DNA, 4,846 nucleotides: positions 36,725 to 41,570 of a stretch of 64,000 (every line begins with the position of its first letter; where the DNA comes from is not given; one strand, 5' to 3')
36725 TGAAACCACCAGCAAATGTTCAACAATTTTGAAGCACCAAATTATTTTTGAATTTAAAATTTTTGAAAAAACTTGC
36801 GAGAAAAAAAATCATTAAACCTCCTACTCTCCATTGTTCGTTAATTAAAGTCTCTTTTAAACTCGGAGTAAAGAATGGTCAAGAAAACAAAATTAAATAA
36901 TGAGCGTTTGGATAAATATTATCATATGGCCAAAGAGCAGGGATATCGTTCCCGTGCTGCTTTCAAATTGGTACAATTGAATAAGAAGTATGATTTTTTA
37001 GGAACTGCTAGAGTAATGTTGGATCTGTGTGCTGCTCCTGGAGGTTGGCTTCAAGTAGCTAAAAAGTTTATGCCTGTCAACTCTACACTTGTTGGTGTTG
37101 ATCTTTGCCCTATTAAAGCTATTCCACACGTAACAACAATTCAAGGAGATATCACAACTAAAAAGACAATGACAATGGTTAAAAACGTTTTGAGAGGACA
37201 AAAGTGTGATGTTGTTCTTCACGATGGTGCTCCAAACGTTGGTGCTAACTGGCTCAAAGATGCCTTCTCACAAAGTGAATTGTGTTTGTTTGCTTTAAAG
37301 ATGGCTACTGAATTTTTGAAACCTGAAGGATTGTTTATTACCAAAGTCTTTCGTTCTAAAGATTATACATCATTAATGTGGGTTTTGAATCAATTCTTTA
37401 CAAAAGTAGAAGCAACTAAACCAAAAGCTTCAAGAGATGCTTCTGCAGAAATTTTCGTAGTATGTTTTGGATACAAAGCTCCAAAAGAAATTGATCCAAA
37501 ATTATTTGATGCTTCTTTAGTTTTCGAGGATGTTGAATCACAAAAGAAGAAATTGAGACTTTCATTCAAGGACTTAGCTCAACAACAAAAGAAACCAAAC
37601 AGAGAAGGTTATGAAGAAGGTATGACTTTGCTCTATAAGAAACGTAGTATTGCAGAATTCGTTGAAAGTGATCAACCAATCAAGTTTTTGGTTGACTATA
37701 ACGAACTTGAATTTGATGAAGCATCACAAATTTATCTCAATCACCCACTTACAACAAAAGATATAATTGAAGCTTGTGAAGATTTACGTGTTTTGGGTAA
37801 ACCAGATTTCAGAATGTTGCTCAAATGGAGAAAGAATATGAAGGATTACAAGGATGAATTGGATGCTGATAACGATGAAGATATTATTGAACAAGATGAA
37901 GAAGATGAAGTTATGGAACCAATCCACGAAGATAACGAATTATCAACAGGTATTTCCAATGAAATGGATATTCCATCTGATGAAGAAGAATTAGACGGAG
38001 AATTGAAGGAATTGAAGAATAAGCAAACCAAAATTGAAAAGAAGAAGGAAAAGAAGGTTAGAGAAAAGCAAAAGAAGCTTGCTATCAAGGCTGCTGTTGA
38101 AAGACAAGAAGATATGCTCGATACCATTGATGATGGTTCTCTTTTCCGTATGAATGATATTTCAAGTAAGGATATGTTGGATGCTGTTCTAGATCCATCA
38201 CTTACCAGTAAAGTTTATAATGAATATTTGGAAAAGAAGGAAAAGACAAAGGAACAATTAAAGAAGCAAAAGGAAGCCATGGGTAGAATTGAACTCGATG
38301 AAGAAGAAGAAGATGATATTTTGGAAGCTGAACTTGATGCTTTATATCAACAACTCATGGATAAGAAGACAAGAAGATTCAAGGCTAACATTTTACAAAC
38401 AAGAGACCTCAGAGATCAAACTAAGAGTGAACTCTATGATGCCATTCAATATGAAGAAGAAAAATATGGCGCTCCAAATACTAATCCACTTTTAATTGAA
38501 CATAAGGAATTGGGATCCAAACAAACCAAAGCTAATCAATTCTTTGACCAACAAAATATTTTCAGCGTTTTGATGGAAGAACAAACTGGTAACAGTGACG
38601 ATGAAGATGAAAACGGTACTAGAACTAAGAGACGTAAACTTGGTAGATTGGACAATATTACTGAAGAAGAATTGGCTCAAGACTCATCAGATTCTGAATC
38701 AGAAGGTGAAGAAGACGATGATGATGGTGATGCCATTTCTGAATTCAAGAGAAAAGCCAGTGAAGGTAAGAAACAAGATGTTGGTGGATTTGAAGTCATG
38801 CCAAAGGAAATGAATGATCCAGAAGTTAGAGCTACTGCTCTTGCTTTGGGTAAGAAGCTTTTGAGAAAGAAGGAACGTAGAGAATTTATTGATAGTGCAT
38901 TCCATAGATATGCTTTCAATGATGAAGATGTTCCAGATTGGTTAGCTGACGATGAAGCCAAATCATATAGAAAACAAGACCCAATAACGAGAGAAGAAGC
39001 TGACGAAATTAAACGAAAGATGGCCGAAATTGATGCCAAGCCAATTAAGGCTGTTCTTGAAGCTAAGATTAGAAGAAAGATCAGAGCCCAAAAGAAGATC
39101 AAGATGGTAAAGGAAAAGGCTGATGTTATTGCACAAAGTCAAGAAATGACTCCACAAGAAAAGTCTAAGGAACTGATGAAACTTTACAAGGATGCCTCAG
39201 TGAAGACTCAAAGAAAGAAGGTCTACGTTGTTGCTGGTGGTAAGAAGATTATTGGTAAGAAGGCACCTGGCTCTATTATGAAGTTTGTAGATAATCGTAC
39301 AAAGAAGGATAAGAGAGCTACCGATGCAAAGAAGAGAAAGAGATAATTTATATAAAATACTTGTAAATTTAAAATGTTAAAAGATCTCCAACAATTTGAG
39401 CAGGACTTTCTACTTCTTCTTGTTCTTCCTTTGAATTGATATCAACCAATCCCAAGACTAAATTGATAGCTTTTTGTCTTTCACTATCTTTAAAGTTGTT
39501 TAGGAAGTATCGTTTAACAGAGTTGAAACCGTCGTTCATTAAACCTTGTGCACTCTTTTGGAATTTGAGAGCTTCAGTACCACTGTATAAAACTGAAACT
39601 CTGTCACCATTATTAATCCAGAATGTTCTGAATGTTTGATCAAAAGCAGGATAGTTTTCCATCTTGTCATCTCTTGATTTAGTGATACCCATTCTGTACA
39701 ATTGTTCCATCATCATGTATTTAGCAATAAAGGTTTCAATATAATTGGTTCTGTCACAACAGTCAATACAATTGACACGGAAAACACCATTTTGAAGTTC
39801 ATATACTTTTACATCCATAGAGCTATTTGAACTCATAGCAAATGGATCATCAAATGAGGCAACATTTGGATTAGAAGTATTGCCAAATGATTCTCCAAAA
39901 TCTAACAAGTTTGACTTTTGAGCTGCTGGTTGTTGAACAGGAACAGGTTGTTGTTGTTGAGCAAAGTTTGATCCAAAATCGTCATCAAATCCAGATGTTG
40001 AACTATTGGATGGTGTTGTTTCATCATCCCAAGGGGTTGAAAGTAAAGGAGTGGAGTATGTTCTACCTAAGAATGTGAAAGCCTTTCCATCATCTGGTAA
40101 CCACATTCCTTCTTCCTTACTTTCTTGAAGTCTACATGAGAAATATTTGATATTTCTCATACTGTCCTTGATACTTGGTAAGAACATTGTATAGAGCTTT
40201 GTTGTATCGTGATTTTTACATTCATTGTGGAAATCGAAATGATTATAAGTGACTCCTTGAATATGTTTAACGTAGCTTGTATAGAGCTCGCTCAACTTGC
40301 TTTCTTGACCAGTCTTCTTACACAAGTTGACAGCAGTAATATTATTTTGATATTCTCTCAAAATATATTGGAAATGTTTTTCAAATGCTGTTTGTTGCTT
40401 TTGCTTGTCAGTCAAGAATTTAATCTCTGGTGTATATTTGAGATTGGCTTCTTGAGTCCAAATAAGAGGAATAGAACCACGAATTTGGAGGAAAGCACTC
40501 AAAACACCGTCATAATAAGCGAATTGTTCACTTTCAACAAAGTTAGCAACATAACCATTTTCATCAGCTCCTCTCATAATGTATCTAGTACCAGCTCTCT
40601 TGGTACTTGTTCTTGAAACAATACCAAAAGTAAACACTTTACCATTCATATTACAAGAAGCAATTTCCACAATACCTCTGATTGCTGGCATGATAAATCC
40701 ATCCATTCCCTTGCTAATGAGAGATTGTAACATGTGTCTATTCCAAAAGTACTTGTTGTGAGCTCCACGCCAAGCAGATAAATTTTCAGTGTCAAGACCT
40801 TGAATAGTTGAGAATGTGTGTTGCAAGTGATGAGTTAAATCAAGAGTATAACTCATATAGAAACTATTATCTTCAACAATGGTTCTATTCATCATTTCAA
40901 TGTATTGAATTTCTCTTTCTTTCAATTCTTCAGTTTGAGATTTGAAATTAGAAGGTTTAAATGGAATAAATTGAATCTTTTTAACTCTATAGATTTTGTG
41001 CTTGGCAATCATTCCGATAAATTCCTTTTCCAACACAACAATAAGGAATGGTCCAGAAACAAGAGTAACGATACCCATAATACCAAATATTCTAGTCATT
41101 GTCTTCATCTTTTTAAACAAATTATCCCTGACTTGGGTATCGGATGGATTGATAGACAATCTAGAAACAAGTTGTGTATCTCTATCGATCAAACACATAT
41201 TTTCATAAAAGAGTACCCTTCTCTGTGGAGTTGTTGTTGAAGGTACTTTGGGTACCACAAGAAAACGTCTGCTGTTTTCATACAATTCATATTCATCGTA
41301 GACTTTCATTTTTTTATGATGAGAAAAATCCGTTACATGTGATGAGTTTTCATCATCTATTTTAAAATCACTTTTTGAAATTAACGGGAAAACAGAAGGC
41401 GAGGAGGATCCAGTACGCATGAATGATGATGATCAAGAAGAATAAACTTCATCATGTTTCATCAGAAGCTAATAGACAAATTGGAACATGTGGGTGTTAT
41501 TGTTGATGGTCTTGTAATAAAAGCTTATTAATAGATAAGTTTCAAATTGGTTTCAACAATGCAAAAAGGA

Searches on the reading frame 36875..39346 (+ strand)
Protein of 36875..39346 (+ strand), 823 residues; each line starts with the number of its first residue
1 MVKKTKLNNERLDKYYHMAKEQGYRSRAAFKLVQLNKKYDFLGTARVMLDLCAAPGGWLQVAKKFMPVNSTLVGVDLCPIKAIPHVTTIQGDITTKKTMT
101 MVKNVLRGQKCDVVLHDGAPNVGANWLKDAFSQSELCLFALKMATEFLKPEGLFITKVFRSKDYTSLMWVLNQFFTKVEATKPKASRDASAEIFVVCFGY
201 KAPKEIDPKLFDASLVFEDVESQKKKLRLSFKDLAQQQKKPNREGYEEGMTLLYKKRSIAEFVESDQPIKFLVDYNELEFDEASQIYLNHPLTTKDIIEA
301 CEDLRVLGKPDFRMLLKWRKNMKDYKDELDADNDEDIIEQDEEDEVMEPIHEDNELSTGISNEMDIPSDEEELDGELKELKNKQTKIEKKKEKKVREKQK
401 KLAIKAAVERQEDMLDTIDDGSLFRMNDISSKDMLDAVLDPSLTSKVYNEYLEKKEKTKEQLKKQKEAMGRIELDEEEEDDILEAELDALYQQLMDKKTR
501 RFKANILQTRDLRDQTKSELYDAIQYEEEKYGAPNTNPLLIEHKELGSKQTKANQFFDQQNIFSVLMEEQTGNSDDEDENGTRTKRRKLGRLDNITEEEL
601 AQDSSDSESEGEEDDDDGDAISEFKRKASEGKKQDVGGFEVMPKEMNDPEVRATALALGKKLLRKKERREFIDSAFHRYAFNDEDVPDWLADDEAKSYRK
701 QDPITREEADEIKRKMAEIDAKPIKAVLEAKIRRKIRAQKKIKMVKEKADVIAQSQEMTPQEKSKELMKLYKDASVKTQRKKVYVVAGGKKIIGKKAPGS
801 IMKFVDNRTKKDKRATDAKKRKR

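Call 10: search_protein_families(library=pfam, proteins=[window:36875-39346:+], max_evalue=0.001)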
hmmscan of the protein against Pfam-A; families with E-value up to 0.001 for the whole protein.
window:36875-39346:+ (823 aa): 3 families
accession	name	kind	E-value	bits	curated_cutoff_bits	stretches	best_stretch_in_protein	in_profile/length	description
PF01728.25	FtsJ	-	1.3e-52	178.8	24.1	1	24-200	1-181/181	FtsJ-like methyltransferase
PF07780.17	Spb1_C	-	6.5e-48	163.6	25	1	605-820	6-215/216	Spb1 C-terminal domain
PF11861.13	DUF3381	-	6.7e-42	143.5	25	1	237-403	2-161/163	Ribosomal RNA methyltransferase Spb1, DUF3381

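Call 21: find_encoding_contigs(protein=window:36875-39346:+, flank=10000, max_places=3)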
Protein window:36875-39346:+ (823 aa): no gene with exactly this product is on record in the collection.

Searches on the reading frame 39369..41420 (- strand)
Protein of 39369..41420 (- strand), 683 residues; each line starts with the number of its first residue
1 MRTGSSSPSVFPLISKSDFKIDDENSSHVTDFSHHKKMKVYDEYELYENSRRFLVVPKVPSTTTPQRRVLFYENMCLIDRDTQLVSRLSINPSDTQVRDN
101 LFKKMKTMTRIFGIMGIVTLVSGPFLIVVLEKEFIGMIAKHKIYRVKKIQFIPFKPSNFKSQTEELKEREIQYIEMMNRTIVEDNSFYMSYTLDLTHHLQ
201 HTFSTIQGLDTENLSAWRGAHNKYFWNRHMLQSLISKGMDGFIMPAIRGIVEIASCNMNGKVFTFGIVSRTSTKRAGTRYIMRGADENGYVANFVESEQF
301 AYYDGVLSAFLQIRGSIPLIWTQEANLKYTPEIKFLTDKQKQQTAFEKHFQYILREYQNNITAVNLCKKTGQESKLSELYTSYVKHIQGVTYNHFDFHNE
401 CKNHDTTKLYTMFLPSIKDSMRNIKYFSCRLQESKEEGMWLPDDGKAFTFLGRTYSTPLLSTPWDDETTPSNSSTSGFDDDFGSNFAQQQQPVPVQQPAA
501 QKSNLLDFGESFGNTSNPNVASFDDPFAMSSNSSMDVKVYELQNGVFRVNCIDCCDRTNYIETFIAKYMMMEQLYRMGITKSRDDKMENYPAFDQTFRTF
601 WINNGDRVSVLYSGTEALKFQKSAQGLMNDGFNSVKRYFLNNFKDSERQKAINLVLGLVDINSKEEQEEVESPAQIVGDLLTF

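Call 10: search_protein_families(library=pfam, proteins=[window:39369-41420:-], max_evalue=0.001)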
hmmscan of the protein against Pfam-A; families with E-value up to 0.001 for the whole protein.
window:39369-41420:- (683 aa): 1 family
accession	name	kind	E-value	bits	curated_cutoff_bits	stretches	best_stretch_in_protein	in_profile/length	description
PF02383.23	Syja_N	-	1.9e-80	270.9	27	1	112-402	1-305/305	SacI homology domain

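Call 12: find_encoding_contigs(protein=window:39369-41420:-, flank=8000, max_places=3)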
Protein window:39369-41420:- (683 aa): no gene with exactly this product is on record in the collection.
